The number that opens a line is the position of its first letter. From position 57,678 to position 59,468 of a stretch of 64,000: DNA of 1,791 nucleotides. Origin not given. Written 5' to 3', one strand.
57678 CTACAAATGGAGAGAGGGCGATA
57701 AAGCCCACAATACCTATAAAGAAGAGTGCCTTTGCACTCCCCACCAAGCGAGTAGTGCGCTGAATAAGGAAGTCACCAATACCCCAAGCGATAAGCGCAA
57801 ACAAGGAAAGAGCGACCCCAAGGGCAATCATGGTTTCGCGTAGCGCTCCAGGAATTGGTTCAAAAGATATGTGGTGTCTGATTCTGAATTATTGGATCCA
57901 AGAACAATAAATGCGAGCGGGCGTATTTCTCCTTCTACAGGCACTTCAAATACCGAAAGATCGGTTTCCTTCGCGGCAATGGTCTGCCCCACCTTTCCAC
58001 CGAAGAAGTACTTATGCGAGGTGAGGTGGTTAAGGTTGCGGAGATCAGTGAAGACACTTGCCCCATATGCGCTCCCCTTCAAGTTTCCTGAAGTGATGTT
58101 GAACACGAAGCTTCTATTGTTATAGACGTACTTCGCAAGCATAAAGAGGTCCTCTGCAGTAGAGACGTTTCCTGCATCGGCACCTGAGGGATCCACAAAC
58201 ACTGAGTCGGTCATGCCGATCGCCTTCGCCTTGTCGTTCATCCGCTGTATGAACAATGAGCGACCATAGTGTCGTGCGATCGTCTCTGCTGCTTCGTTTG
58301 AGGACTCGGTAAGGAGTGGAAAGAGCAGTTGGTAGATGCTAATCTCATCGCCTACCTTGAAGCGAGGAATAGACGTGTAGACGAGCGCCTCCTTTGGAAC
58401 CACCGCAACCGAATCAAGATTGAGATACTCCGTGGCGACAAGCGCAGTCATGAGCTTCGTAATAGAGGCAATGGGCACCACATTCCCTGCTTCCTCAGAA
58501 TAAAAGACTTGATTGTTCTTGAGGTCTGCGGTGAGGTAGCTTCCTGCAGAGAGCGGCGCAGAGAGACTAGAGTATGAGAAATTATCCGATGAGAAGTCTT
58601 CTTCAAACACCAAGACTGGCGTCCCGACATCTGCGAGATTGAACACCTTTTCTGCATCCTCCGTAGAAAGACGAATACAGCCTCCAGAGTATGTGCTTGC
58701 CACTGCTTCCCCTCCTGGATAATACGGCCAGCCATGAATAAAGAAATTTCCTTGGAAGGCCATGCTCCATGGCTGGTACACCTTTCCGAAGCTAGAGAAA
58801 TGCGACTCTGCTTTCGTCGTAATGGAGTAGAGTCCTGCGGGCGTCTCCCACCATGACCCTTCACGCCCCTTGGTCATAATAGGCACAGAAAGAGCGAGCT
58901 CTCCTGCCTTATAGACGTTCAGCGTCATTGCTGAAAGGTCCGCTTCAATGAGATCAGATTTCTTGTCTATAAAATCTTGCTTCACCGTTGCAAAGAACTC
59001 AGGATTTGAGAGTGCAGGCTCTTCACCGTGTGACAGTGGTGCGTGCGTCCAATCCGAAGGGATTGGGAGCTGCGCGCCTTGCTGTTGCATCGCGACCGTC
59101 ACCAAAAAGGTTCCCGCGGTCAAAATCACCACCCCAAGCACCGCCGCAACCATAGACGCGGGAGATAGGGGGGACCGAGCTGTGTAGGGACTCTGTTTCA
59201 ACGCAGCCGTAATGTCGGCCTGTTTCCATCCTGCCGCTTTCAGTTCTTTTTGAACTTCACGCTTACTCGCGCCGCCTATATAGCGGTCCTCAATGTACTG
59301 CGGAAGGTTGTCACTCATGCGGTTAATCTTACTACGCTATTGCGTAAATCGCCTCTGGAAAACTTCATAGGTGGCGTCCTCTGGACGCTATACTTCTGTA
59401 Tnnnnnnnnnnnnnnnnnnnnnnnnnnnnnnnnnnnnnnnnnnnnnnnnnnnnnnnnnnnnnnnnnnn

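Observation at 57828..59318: Single polypeptide fusing an L,D-transpeptidase to a serine D,D-carboxypeptidase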

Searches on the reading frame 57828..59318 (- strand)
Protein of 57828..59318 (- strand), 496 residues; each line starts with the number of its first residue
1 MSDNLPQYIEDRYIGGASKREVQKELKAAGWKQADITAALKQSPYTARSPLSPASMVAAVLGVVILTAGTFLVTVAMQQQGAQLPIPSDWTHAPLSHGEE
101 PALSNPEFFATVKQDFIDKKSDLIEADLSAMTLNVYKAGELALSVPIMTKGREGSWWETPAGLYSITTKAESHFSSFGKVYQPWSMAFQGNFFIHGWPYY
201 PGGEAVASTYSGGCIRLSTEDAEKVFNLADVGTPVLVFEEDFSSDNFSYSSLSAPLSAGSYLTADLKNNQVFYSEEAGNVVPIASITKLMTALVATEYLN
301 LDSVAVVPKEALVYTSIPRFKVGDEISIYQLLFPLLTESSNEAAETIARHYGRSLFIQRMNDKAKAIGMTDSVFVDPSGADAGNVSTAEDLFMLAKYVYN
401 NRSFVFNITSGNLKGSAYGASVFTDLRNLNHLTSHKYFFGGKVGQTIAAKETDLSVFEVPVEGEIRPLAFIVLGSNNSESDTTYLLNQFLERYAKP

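Call 3: search_protein_families(library=pfam, proteins=[window:57828-59318:-], max_evalue=0.01)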
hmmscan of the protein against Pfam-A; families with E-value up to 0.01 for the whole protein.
window:57828-59318:- (496 aa): 3 families
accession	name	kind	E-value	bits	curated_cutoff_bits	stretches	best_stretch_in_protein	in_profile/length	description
PF00768.25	Peptidase_S11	-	2.5e-28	99.6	27.6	1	256-452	10-218/239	D-alanyl-D-alanine carboxypeptidase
PF03734.19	YkuD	-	3.7e-17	63.7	23.4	1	123-237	3-146/146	L,D-transpeptidase catalytic domain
PF13354.11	Beta-lactamase2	-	4e-07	30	22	1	262-401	3-149/214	Beta-lactamase enzyme family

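Call 4: search_protein_families(library=ncbifam, proteins=[window:57828-59318:-], max_evalue=0.01)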
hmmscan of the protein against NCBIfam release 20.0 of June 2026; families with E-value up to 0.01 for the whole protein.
window:57828-59318:- (496 aa): 12 families
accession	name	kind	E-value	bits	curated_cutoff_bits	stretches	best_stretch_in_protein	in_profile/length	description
NF008668.0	PRK11669.1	equivalog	2.3e-32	112.4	294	1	248-435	32-225/316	D-alanyl-D-alanine endopeptidase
NF038258.2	PBP4_Staph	exception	1.6e-13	50.3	500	1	267-384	49-178/366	penicillin-binding protein PBP4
NF000471.1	vanY_of_D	exception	6.7e-12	45.3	625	1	257-402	98-261/354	transpeptidase-like D-Ala-D-Ala carboxypeptidase VanY-D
NF008489.0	PRK11397.1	equivalog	2.5e-10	39.7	610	1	239-409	18-203/389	serine-type D-Ala-D-Ala carboxypeptidase DacD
NF004785.0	PRK06132.1-2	subfamily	3.7e-09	36.2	169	1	133-262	74-196/353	hypothetical protein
NF009120.0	PRK12472.1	subfamily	7.8e-09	34.8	369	1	132-258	64-183/508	hypothetical protein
NF007445.0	PRK10001.1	equivalog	2.1e-08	33.3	765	1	256-398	37-194/400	serine-type D-Ala-D-Ala carboxypeptidase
NF004786.0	PRK06132.1-3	equivalog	4.7e-06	25.6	329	1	132-265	39-168/418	hypothetical protein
NF038273.1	strep_PBP3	exception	2.4e-05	23.5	490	1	257-380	27-161/407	D-alanyl-D-alanine carboxypeptidase PBP3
NF008059.0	PRK10793.1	equivalog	0.00023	20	694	1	256-396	44-199/403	D-alanyl-D-alanine carboxypeptidase DacA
NF004787.0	PRK06132.1-4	equivalog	0.00056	18.8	409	1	133-258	69-188/347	hypothetical protein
NF047955.1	TransPepLdtE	equivalog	0.0063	15.7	480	1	189-240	187-235/322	L,D-transpeptidase LdtE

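Call 5: find_homologous_proteins(query=window:57828-59318:-, max_evalue=0.001)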
Query window:57828-59318:- (496 aa): 2230 proteins with E <= 0.001 among 8000 candidates; the best 120 are listed.
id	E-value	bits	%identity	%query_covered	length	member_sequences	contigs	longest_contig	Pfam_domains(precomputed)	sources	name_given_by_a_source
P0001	0.0e+0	1017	92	100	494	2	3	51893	PF03734.20,PF00768.26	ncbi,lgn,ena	ncbi:MAG: L,D-transpeptidase family protein [Patescibacteria group bacterium]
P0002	1.1e-227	775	71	99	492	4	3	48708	PF13354.13,PF03734.20,PF00768.26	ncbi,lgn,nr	ncbi:MAG: L,D-transpeptidase family protein [Candidatus Pacebacteria bacterium]|nr:L,D-transpeptidas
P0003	3.6e-224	763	68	99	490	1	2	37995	PF13354.13,PF03734.20,PF00768.26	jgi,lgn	-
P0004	5.6e-206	703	65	99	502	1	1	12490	PF13354.13,PF03734.20,PF00768.26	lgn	-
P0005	4.7e-202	690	64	99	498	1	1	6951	PF03734.20,PF00768.26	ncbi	-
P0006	3.8e-201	687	64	99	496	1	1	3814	PF13354.13,PF03734.20,PF00768.26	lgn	-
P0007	1.4e-189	649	66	89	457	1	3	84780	PF13354.13,PF03734.20,PF00768.26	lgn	-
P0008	2.6e-189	648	61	100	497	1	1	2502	PF03734.20,PF00768.26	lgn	-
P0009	2.7e-189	648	64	91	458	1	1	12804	PF13354.13,PF03734.20,PF00768.26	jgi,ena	-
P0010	1.9e-188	646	65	89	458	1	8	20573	PF13354.13,PF03734.20,PF00768.26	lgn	-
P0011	2.7e-180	619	60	99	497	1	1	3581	PF03734.20,PF00768.26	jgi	-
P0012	1.6e-171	590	55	99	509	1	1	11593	PF13354.13,PF03734.20,PF00768.26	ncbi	-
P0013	2.3e-171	589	57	96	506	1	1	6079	PF13354.13,PF03734.20,PF00768.26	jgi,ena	-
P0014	5.3e-171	588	56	99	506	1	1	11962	PF03734.20,PF00768.26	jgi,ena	-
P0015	2.5e-170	586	56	98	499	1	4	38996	PF03734.20,PF00768.26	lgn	-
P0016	4.2e-169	582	66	80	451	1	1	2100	PF13354.13,PF03734.20,PF00768.26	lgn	-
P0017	7.8e-169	581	54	99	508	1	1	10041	PF03734.20,PF00768.26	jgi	jgi:hypothetical protein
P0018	1.4e-168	580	67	79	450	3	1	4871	PF03734.20,PF00768.26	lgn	-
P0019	2.2e-168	579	56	99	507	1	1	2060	PF13354.13,PF03734.20,PF00768.26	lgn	-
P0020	9.8e-168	577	64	82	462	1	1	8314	PF03734.20,PF00768.26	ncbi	-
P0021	4.3e-167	575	53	99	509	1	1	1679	PF13354.13,PF03734.20,PF00768.26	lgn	-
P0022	9.7e-167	574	57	96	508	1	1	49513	PF13354.13,PF03734.20,PF00768.26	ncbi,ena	-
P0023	1.7e-166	573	53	99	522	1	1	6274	PF13354.13,PF03734.20,PF00768.26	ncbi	-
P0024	2.2e-166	573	58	91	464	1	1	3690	PF03734.20,PF00768.26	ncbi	-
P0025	3.0e-166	572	57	94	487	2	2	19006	PF03734.20,PF00768.26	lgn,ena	-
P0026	7.0e-166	571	56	96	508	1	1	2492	PF03734.20,PF00768.26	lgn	-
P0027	1.1e-165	570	54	99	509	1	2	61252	PF03734.20,PF00768.26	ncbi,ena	ncbi:MAG: L,D-transpeptidase family protein [Patescibacteria group bacterium]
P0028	2.2e-165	569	54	99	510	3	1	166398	PF13354.13,PF03734.20,PF00768.26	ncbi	ncbi:MAG: L,D-transpeptidase family protein [Candidatus Paceibacterota bacterium]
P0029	2.6e-164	566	54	99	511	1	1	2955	PF03734.20,PF00768.26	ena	-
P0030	1.1e-163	564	53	98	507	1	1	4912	PF13354.13,PF03734.20,PF00768.26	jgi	jgi:D-alanyl-D-alanine carboxypeptidase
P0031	3.4e-163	562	55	95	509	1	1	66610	PF13354.13,PF03734.20,PF00768.26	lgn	-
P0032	1.3e-162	560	62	82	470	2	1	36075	PF03734.20,PF00768.26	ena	-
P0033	1.6e-162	560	53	99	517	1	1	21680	PF03734.20,PF00768.26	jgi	jgi:hypothetical protein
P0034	4.3e-162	559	61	83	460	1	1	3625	PF03734.20,PF00768.26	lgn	-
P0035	6.9e-162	558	54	96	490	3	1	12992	PF13354.13,PF03734.20,PF00768.26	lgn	-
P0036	7.5e-162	558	60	83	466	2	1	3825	PF13354.13,PF03734.20,PF00768.26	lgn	-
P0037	8.5e-162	558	54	98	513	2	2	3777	PF13354.13,PF03734.20,PF00768.26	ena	-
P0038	9.5e-162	557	54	98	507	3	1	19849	PF13354.13,PF03734.20,PF00768.26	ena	-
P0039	1.7e-161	557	54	98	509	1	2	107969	PF13354.13,PF03734.20,PF00768.26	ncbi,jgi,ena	ncbi:MAG: L,D-transpeptidase family protein [bacterium]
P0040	2.4e-161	556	62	82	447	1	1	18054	PF03734.20,PF00768.26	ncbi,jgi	-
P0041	3.6e-161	556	53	98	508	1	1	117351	PF13354.13,PF03734.20,PF00768.26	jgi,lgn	jgi:hypothetical protein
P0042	3.7e-161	556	59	88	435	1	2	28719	PF03734.20,PF00768.26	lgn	-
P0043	4.1e-161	555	52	99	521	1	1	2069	PF03734.20,PF00768.26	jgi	jgi:D-alanyl-D-alanine carboxypeptidase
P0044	4.2e-161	555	52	97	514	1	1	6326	PF13354.13,PF03734.20,PF00768.26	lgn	-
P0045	4.9e-161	555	54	98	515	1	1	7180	PF13354.13,PF03734.20,PF00768.26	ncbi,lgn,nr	ncbi:MAG: L,D-transpeptidase family protein [Patescibacteria group bacterium]|nr:L,D-transpeptidase 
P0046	5.8e-161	555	54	99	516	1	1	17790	PF13354.13,PF03734.20,PF00768.26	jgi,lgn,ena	-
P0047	6.1e-161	555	53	98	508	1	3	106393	PF13354.13,PF03734.20,PF00768.26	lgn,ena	-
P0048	9.2e-161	554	53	98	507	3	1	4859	PF03734.20,PF00768.26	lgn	-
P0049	1.0e-160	554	53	98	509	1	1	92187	PF13354.13,PF03734.20,PF00768.26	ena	-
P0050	1.4e-160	554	51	99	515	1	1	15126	PF13354.13,PF03734.20,PF00768.26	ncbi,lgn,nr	ncbi:MAG: L,D-transpeptidase family protein [Candidatus Parcubacteria bacterium]|nr:L,D-transpeptida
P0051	1.7e-160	553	53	99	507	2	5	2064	PF13354.13,PF03734.20,PF00768.26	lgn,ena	-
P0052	2.6e-160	553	52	99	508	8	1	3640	PF13354.13,PF03734.20,PF00768.26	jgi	-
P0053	2.6e-160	553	54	95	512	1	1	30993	PF03734.20,PF00768.26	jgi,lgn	jgi:hypothetical protein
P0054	2.6e-160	553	52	99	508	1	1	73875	PF13354.13,PF03734.20,PF00768.26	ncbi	-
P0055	2.9e-160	553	53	99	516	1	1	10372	PF13354.13,PF03734.20,PF00768.26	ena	-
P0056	3.0e-160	553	53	98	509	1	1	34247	PF03734.20,PF00768.26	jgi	jgi:D-alanyl-D-alanine carboxypeptidase (penicillin-binding protein 5/6)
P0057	3.3e-160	552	52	97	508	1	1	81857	PF03734.20,PF00768.26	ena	-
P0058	5.2e-160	552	52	98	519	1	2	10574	PF13354.13,PF03734.20,PF00768.26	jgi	jgi:D-alanyl-D-alanine carboxypeptidase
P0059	5.9e-160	552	54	96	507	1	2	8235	PF13354.13,PF03734.20,PF00768.26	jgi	jgi:hypothetical protein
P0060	6.5e-160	551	52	97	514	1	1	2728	PF13354.13,PF03734.20,PF00768.26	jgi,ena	-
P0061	1.3e-159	550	64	79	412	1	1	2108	PF03734.20,PF00768.26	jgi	jgi:serine-type D-Ala-D-Ala carboxypeptidase (penicillin-binding protein 5/6)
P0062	1.6e-159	550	51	99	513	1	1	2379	PF13354.13,PF03734.20,PF00768.26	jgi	jgi:hypothetical protein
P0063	4.1e-159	549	53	99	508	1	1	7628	PF13354.13,PF03734.20,PF00768.26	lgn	-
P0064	6.9e-159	548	60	82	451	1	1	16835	PF03734.20,PF00768.26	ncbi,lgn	-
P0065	9.5e-159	548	55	95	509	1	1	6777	PF13354.13,PF03734.20,PF00768.26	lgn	-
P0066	1.0e-158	547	54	95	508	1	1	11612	PF13354.13,PF03734.20,PF00768.26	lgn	-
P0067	1.0e-158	547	60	83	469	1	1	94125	PF03734.20,PF00768.26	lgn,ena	-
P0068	1.1e-158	547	52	97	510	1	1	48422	PF03734.20,PF00768.26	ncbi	-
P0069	1.8e-158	547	52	98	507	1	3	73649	PF13354.13,PF03734.20,PF00768.26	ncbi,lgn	-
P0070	4.3e-158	545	57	90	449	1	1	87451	PF13354.13,PF03734.20,PF00768.26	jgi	jgi:hypothetical protein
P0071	4.6e-158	545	58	87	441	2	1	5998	PF13354.13,PF03734.20,PF00768.26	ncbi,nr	ncbi:MAG TPA: L,D-transpeptidase family protein, partial [Candidatus Paceibacterota bacterium]|nr:L,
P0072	5.0e-158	545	59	83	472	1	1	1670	PF03734.20,PF00768.26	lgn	-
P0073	8.3e-158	544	57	89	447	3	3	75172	PF13354.13,PF03734.20,PF00768.26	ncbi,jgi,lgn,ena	ncbi:MAG: L,D-transpeptidase family protein [bacterium]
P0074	9.8e-158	544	54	95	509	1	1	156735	PF03734.20,PF00768.26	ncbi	-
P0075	1.5e-157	544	52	99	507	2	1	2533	PF13354.13,PF03734.20,PF00768.26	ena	-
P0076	2.8e-157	543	57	89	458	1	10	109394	PF13354.13,PF03734.20,PF00768.26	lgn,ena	-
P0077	2.8e-157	543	52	96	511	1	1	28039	PF13354.13,PF03734.20,PF00768.26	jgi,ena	-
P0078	2.9e-157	543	53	98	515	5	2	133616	PF13354.13,PF03734.20,PF00768.26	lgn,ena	-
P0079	7.0e-157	541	52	96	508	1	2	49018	PF13354.13,PF03734.20,PF00768.26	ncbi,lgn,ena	-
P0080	8.1e-157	541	52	99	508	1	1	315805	PF13354.13,PF03734.20,PF00768.26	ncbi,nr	ncbi:L,D-transpeptidase family protein [Patescibacteria group bacterium]|nr:L,D-transpeptidase famil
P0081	9.4e-157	541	52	98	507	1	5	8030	PF13354.13,PF03734.20,PF00768.26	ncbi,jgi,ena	-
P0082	9.5e-157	541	54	97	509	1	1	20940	PF13354.13,PF03734.20,PF00768.26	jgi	jgi:hypothetical protein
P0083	1.4e-156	540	53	96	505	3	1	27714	PF03734.20,PF00768.26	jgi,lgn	jgi:hypothetical protein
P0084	2.1e-156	540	52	98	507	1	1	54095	PF13354.13,PF03734.20,PF00768.26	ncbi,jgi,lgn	ncbi:MAG: L,D-transpeptidase family protein [Candidatus Paceibacterota bacterium]|jgi:hypothetical p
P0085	2.9e-156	539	58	80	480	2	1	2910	PF13354.13,PF03734.20,PF00768.26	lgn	-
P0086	4.7e-156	539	54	96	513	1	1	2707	PF03734.20,PF00768.26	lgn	-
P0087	4.9e-156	539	52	96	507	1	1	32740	PF03734.20,PF00768.26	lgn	-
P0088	5.4e-156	539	52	98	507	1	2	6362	PF03734.20,PF00768.26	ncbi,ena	ncbi:MAG: L,D-transpeptidase family protein [Candidatus Taylorbacteria bacterium]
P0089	7.7e-156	538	51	98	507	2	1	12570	PF13354.13,PF03734.20,PF00768.26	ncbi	-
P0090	7.8e-156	538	61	80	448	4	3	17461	PF13354.13,PF03734.20,PF00768.26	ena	-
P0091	8.6e-156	538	62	80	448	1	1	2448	PF03734.20,PF00768.26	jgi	jgi:serine-type D-Ala-D-Ala carboxypeptidase (penicillin-binding protein 5/6)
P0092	1.2e-155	537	53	96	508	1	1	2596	PF03734.20,PF00768.26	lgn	-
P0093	1.2e-155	537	60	80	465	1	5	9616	PF13354.13,PF03734.20,PF00768.26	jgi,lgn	jgi:D-alanyl-D-alanine carboxypeptidase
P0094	1.7e-155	537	61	81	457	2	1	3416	PF03734.20,PF00768.26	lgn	-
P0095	4.7e-155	535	51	99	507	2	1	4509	PF13354.13,PF03734.20,PF00768.26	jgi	jgi:hypothetical protein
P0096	5.3e-155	535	50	99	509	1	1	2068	PF13354.13,PF03734.20,PF00768.26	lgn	-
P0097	9.7e-155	534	51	98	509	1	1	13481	PF13354.13,PF03734.20,PF00768.26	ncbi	-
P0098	1.6e-154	534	59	82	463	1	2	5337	PF13354.13,PF03734.20,PF00768.26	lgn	-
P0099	3.0e-154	533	60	80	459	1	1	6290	PF03734.20,PF00768.26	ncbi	-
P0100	8.8e-154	531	56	89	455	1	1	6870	PF03734.20,PF00768.26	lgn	-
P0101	2.0e-153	530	56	88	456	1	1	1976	PF03734.20,PF00768.26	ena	-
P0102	3.1e-153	529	52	95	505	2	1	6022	PF13354.13,PF03734.20,PF00768.26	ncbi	-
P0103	4.7e-153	529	61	79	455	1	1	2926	PF13354.13,PF03734.20,PF00768.26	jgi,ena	-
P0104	3.1e-152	526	50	97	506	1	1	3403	PF13354.13,PF03734.20,PF00768.26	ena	-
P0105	4.7e-152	526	51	98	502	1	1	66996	PF03734.20,PF00768.26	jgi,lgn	-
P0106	4.9e-152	525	57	88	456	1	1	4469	PF13354.13,PF03734.20,PF00768.26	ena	-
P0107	5.6e-152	525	58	88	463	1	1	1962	PF03734.20,PF00768.26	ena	-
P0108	1.4e-151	524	51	97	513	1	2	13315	PF03734.20,PF00768.26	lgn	-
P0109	1.7e-151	524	56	87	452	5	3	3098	PF13354.13,PF03734.20,PF00768.26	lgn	-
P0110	3.1e-151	523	57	82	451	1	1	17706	PF13354.13,PF03734.20,PF00768.26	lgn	-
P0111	7.7e-151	522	52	98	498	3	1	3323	PF13354.13,PF03734.20,PF00768.26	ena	-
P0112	2.1e-150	520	60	79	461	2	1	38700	PF03734.20,PF00768.26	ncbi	-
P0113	2.2e-150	520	53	91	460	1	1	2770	PF03734.20,PF00768.26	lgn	-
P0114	2.2e-150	520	59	82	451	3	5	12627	PF13354.13,PF03734.20,PF00768.26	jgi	-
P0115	7.7e-150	518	54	92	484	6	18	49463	PF13354.13,PF03734.20,PF00768.26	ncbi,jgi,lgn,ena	-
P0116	1.8e-149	517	54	89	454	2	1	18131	PF13354.13,PF03734.20,PF00768.26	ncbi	-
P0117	1.8e-149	517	54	89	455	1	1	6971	PF13354.13,PF03734.20,PF00768.26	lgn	-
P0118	2.3e-149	517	52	95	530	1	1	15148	PF03734.20,PF00768.26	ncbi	-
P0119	2.3e-149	517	58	82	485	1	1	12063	PF13354.13,PF03734.20,PF00768.26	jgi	jgi:hypothetical protein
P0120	2.4e-149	517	59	79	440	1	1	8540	PF13354.13,PF03734.20,PF00768.26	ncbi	-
